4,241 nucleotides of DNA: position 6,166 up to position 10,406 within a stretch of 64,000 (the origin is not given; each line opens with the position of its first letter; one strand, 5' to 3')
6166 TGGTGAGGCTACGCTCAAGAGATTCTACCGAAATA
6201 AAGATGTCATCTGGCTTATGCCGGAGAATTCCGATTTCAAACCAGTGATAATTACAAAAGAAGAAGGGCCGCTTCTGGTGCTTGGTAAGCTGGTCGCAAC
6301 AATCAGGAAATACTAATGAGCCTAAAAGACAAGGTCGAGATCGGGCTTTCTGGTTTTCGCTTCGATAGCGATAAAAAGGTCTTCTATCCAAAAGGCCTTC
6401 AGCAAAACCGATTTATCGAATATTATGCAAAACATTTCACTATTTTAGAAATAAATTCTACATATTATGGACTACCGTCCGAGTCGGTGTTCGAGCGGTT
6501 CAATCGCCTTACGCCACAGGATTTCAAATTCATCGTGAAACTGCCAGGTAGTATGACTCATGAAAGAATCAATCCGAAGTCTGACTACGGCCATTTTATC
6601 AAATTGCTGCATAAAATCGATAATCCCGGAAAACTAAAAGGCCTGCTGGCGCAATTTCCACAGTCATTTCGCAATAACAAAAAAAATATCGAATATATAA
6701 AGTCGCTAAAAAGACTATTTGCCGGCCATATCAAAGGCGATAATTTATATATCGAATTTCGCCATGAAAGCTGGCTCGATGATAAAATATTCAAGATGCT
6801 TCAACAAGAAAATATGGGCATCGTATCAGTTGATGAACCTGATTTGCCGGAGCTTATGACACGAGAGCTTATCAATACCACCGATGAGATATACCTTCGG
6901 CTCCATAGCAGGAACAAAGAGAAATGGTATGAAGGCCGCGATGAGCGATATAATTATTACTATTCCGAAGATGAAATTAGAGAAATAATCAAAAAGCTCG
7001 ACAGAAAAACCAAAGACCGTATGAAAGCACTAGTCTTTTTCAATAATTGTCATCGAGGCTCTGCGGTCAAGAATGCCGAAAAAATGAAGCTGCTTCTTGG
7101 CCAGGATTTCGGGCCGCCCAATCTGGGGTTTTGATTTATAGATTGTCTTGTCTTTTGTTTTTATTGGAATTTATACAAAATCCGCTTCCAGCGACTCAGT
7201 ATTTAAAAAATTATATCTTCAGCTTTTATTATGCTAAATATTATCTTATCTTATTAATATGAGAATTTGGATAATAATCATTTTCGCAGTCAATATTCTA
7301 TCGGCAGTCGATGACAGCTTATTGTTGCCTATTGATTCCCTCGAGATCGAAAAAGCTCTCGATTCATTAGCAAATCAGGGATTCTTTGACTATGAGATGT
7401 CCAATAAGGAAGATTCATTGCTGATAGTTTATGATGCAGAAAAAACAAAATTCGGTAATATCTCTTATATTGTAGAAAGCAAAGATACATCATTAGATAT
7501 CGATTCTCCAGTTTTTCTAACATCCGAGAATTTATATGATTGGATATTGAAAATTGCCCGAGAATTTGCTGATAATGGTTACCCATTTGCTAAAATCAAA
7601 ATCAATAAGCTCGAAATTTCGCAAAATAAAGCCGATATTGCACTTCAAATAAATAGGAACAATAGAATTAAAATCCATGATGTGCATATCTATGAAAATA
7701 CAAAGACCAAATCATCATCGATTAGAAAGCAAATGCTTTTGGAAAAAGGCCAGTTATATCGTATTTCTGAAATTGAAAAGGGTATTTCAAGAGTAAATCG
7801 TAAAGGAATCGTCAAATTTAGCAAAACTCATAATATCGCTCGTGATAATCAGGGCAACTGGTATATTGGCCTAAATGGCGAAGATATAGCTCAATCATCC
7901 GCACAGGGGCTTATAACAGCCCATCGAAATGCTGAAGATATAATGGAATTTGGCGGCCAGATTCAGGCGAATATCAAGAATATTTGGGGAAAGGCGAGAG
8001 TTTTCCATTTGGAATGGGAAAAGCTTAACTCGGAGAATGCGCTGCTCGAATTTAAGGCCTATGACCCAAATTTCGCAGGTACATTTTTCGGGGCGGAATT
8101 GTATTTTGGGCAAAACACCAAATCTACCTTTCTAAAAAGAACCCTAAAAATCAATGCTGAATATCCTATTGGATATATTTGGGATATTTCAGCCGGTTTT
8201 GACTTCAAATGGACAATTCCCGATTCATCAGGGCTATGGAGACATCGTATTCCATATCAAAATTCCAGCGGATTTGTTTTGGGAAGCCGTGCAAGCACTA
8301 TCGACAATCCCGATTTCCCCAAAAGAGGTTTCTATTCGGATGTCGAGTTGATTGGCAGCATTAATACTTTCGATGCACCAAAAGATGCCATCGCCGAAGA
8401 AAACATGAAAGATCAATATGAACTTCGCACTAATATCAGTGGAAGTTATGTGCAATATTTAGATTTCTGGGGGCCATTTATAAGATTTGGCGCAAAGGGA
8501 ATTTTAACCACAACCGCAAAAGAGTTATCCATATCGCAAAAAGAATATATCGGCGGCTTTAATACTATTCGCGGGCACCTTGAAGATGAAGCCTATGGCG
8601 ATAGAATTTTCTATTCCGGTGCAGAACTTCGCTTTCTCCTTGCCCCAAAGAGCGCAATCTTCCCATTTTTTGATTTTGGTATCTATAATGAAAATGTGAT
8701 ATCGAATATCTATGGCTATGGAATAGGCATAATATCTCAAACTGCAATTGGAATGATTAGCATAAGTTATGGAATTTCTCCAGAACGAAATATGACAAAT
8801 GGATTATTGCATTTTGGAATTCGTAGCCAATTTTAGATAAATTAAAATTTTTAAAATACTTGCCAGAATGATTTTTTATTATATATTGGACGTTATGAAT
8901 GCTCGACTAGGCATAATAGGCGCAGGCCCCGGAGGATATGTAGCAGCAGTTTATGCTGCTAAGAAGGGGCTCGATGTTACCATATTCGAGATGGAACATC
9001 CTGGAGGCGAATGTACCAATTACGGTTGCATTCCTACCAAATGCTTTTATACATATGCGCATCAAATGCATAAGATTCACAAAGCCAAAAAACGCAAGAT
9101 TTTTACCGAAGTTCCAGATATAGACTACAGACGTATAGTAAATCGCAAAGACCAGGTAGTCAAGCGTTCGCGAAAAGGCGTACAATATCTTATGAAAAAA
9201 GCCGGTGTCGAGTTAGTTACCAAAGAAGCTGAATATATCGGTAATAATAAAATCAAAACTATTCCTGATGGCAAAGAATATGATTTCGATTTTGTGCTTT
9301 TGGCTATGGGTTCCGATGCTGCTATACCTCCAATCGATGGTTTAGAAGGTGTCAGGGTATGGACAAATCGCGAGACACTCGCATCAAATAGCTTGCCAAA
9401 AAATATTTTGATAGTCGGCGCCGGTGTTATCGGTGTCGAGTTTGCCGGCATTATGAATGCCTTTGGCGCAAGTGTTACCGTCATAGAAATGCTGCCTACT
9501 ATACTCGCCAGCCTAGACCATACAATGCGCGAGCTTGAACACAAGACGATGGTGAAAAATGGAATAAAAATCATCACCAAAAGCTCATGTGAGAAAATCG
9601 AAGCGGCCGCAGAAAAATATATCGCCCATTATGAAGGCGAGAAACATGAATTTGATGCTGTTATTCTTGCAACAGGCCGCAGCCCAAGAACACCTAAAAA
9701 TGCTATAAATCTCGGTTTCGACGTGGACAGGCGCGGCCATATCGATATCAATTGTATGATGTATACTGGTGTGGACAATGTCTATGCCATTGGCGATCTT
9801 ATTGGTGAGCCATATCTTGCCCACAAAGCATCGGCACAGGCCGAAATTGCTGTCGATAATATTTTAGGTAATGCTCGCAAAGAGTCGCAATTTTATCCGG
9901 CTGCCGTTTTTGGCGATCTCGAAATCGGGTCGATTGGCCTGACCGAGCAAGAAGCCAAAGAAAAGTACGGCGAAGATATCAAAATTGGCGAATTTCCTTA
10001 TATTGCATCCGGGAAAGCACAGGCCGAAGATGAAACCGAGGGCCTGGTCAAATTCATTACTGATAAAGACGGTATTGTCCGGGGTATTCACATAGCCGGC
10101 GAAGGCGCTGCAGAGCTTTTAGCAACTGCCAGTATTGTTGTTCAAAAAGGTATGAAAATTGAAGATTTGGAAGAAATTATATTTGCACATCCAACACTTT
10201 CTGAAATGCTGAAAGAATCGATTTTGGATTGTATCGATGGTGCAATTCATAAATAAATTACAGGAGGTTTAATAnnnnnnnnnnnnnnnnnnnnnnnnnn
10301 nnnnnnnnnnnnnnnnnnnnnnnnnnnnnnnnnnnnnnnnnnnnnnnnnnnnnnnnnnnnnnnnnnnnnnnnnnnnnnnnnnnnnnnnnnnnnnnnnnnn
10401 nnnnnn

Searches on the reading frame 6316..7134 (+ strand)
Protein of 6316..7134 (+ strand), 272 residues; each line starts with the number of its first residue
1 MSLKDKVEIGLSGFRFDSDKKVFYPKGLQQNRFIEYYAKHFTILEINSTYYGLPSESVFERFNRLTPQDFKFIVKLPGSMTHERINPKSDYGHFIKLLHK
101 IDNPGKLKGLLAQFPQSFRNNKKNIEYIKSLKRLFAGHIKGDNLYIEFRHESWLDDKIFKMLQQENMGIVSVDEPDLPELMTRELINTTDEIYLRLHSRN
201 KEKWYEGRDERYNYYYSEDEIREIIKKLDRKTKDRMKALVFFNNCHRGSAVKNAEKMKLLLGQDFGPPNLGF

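Call 64: search_protein_families(library=pfam, proteins=[window:6316-7134:+], max_evalue=0.001)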
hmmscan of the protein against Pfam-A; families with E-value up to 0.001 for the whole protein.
window:6316-7134:+ (272 aa): 1 family
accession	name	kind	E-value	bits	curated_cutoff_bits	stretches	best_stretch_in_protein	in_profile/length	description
PF01904.24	DUF72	-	3.5e-58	197.6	25.3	1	24-258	1-215/217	Protein of unknown function DUF72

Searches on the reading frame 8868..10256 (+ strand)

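Call 64: search_protein_families(library=pfam, proteins=[window:8868-10256:+], max_evalue=0.001)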
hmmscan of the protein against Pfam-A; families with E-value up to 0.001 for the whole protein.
window:8868-10256:+ (462 aa): 14 families
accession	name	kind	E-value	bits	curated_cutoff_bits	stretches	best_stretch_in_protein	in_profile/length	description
PF07992.20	Pyr_redox_2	-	1.7e-64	218.5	26.1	1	16-325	5-291/291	Pyridine nucleotide-disulphide oxidoreductase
PF02852.28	Pyr_redox_dim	-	8.4e-30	103.7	25.3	1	344-451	2-109/110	Pyridine nucleotide-disulphide oxidoreductase, dimerisation domain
PF00070.33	Pyr_redox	-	2e-23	83.1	22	1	179-250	1-72/82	Pyridine nucleotide-disulphide oxidoreductase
PF13738.12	Pyr_redox_3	-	1.3e-13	51.3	30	1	16-309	2-305/305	Pyridine nucleotide-disulphide oxidoreductase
PF13450.12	NAD_binding_8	-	2.3e-12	47.5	21.9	1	16-72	1-54/68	NAD(P)-binding Rossmann-like domain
PF01262.27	AlaDh_PNT_C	-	3e-10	40.3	23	1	177-228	28-79/214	Alanine dehydrogenase/PNT, C-terminal domain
PF01266.30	DAO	-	6e-10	39.6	27.9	1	16-50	4-39/353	FAD dependent oxidoreductase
PF12831.13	FAD_oxidored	-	6.5e-06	26.1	27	1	16-68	4-54/416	FAD dependent oxidoreductase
PF02826.25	2-Hacid_dh_C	-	1.1e-05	25.4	25.1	0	165-211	23-70/178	D-isomer specific 2-hydroxyacid dehydrogenase, NAD binding domain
PF02737.24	3HCDH_N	-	4.4e-05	23.9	22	0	180-231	2-53/180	3-hydroxyacyl-CoA dehydrogenase, NAD binding domain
PF13454.12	NAD_binding_9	-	8.8e-05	23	21.8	0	237-271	119-154/155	FAD-NAD(P)-binding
PF03486.20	HI0933_like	-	0.00015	21.8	50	0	16-44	5-33/244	HI0933-like protein Rossmann domain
PF01134.28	GIDA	-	0.00024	20.7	22.1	1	16-72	4-58/391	Glucose inhibited division protein A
PF00890.30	FAD_binding_2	-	0.00088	19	20.4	1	16-47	4-35/414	FAD binding domain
